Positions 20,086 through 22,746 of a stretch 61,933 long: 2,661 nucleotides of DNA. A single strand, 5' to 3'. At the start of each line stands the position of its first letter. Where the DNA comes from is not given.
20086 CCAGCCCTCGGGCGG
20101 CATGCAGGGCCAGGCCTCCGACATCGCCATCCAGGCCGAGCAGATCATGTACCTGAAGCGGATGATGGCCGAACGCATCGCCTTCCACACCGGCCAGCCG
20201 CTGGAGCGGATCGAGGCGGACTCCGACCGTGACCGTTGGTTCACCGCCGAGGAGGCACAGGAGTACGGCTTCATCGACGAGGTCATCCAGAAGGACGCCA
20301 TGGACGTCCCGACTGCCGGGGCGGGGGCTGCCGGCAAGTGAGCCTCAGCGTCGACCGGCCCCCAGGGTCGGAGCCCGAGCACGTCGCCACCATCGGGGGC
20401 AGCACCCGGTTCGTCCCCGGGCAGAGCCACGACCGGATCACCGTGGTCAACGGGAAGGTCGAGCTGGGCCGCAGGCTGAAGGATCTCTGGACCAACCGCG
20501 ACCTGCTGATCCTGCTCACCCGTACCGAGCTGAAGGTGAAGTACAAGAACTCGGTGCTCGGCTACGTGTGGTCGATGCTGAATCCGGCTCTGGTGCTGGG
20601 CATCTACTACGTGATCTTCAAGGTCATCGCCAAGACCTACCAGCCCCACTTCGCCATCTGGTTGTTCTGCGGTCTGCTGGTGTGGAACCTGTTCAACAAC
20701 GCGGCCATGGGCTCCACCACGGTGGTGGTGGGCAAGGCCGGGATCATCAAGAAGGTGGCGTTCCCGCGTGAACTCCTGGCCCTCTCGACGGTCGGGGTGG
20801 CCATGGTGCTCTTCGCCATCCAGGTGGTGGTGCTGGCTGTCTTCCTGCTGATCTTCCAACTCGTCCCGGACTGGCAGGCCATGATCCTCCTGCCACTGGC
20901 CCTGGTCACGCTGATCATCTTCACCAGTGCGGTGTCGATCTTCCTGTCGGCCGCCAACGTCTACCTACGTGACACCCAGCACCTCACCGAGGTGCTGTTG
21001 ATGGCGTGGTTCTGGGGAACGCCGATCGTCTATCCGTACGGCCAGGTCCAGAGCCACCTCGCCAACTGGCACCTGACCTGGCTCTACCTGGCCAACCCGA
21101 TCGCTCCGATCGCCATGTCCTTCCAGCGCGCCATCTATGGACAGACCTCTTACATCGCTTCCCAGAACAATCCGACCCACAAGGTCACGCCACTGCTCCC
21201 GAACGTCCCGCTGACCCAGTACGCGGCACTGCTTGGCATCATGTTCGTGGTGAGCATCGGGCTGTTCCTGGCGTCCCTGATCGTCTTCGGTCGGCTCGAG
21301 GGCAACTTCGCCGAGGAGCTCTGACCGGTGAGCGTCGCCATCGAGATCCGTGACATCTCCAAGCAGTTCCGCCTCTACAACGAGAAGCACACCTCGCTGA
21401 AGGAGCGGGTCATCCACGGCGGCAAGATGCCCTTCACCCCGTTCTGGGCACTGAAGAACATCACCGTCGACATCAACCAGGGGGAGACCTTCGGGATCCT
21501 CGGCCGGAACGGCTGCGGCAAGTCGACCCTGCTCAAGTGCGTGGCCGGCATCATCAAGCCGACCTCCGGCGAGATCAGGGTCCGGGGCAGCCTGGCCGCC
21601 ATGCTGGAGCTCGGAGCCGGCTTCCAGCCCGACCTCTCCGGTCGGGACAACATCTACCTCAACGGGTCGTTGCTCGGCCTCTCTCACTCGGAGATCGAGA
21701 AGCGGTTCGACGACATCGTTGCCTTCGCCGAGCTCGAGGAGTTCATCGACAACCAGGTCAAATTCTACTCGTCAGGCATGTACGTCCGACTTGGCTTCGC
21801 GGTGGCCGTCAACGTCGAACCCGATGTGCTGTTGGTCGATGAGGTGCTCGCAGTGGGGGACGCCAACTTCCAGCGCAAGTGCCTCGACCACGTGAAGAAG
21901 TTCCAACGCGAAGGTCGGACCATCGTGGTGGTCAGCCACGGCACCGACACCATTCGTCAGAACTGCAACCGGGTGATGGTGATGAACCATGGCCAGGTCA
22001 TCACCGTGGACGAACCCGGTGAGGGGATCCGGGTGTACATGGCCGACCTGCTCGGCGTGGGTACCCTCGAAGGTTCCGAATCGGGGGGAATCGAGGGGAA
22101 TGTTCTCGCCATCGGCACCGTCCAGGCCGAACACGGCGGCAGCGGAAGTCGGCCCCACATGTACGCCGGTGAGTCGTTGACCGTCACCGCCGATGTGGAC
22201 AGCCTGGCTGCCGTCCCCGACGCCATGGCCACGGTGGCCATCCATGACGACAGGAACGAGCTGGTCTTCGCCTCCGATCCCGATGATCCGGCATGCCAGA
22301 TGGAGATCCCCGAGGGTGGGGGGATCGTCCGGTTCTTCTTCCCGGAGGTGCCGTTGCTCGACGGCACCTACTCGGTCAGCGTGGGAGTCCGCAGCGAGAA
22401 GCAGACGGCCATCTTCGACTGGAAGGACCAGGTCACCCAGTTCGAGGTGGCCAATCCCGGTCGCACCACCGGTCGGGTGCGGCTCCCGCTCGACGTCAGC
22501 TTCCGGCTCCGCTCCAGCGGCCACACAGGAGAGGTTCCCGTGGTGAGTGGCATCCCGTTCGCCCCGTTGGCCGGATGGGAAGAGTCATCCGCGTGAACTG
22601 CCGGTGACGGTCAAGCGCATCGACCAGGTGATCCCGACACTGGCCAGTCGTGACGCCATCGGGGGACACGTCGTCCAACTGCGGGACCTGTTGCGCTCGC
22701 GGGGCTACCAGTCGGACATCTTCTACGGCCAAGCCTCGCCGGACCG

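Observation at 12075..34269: System-level candidate: an envelope glycopolymer factory linked to exoproteins that share a private six-repeat module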

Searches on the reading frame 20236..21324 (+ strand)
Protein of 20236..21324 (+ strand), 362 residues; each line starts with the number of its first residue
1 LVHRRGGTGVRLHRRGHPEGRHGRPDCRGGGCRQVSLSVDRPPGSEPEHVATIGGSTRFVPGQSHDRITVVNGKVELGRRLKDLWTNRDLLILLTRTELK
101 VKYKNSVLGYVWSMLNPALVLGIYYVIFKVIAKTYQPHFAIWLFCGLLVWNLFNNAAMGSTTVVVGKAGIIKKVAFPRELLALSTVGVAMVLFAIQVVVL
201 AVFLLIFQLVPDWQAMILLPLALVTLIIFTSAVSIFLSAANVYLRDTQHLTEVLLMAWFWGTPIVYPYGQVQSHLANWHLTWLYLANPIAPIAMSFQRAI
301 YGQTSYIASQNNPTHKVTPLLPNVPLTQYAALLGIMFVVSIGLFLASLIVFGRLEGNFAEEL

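Call 5: search_protein_families(library=pfam, proteins=[window:20236-21324:+], max_evalue=0.01)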
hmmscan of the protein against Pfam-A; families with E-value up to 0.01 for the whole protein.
window:20236-21324:+ (362 aa): 1 family
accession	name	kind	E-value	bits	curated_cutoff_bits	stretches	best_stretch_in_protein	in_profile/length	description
PF01061.29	ABC2_membrane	-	9.2e-15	55.2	26.9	1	91-296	3-206/211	ABC-2 type transporter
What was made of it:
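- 20443..21324 (+): Wzm, the ABC-2 permease. The start codon is uncertain; the ORF opens at 20236. ABC2_membrane 55 bits (call 5).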

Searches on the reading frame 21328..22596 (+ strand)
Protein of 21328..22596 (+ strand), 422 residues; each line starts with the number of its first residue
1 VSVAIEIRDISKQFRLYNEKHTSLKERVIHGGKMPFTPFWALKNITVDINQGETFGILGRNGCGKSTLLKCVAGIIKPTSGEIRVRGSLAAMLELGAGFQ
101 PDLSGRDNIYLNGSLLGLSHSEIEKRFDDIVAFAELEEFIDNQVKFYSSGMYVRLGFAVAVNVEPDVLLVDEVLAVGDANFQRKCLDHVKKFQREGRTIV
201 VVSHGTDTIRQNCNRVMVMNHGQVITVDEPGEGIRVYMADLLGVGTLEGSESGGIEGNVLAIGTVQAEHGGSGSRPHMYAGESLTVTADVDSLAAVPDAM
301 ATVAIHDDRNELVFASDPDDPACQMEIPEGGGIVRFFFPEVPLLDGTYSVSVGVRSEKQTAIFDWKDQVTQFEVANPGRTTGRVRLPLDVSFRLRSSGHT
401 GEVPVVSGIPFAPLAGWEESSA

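Call 6: search_protein_families(library=pfam, proteins=[window:21328-22596:+], max_evalue=0.01)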
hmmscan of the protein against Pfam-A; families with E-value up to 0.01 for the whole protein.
window:21328-22596:+ (422 aa): 6 families
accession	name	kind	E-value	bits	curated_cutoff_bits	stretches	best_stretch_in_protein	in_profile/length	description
PF00005.33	ABC_tran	-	4.1e-22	79.7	25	1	42-173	1-135/137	ABC transporter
PF14524.12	Wzt_C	-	6.8e-12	46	30.4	1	279-385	29-142/143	Wzt C-terminal domain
PF13476.12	AAA_23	-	0.00032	21.8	27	1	43-73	11-40/201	AAA domain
PF13555.12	AAA_29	-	0.0022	18.1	27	1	46-80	16-50/61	P-loop containing region of AAA domain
PF13304.12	AAA_21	-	0.0036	17.9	27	1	56-109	3-62/304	AAA domain, putative AbiEii toxin, Type IV TA system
PF02463.25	SMC_N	-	0.0074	16.2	40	0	44-72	17-44/220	RecF/RecN/SMC N terminal domain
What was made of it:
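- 21328..22596 (+): Wzt: an ABC ATPase with a C-terminal glycan-terminus-binding domain. ABC_tran 79.7 bits; Wzt_C 46 bits against a cutoff of 30.4 (call 6).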

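Call 13: find_related_loci(query=window:21328-22596:+, collection=genome_contigs, flank=10000)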
Query window:21328-22596:+ (422 aa) in genome_contigs; peptide patterns used: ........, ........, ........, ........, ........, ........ (x = any residue, [..] = any of these).
433 stretches matched a pattern; 390 encode a relative of the query (tblastn E <= 1e-3); the best 80 are kept; 80 distinct loci.
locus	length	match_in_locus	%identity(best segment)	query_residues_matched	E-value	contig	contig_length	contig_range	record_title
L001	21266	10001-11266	90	1-422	0e+0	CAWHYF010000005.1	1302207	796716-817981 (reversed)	MAG: uncultured Acidimicrobiaceae bacterium isolate MFD05521.bin.1.288 genome assembly, contig: contig_44141, whole geno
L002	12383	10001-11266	90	1-422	0e+0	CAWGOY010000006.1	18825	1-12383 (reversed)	MAG: uncultured Acidimicrobiaceae bacterium isolate MFD04540.bin.2.30 genome assembly, contig: contig_22558, whole genom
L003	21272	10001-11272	89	1-422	0e+0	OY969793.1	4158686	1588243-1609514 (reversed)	MAG: uncultured Acidimicrobiales bacterium isolate MFD09671.bin.c.2 genome assembly, chromosome: 1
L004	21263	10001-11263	90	1-421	0e+0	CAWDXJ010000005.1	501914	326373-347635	MAG: uncultured Acidimicrobiales bacterium isolate MFD05705.bin.2.44 genome assembly, contig: contig_39200, whole genome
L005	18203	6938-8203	89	1-422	0e+0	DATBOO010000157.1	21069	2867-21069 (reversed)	MAG TPA_asm: Acidimicrobiales bacterium isolate SMAG_U4053 k141_1633510, whole genome shotgun sequence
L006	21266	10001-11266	89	1-422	0e+0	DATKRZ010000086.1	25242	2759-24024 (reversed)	MAG TPA_asm: Acidimicrobiales bacterium isolate SMAG_U14041 k141_1539557, whole genome shotgun sequence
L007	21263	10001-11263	89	1-422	0e+0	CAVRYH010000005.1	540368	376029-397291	MAG: uncultured Acidimicrobiales bacterium isolate MFD04752.bin.1.29 genome assembly, contig: contig_16998, whole genome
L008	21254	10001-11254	89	4-422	0e+0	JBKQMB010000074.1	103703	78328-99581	MAG: Acidimicrobiales bacterium isolate CRr3G3H3I__bin_51 CRr3G3H3I_000000184606, whole genome shotgun sequence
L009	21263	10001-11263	89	1-422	0e+0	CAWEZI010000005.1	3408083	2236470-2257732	MAG: uncultured Acidimicrobiaceae bacterium isolate MFD06092.bin.1.148 genome assembly, contig: contig_9193, whole genom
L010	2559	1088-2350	88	1-422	0e+0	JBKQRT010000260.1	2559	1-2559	MAG: Acidimicrobiales bacterium isolate MGr3G3H3I__bin_155 MGr3G3H3I_000000191197, whole genome shotgun sequence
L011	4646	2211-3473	88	1-422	0e+0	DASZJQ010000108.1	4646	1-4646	MAG TPA_asm: Acidimicrobiales bacterium isolate SMAG_U6633 k141_231435, whole genome shotgun sequence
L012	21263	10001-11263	89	1-422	0e+0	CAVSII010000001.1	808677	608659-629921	MAG: uncultured Acidimicrobiaceae bacterium isolate MFD02472.bin.1.46 genome assembly, contig: contig_12986, whole genom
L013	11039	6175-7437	87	1-422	0e+0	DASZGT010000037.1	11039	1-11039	MAG TPA_asm: Acidimicrobiales bacterium isolate SMAG_U6556 k141_4427668, whole genome shotgun sequence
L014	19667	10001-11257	87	1-420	0e+0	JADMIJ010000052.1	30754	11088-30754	MAG: Acidimicrobiales bacterium isolate MAG009 NODE_874_length_30754_cov_12.451350, whole genome shotgun sequence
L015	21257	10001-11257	88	1-419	0e+0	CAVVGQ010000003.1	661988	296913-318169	MAG: uncultured Acidimicrobiales bacterium isolate MFD01716.bin.2.30 genome assembly, contig: contig_16331, whole genome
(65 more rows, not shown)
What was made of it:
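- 21328..22596 (+): 390 relatives in species genomes; the best 80 are 75-90% identical (call 13).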
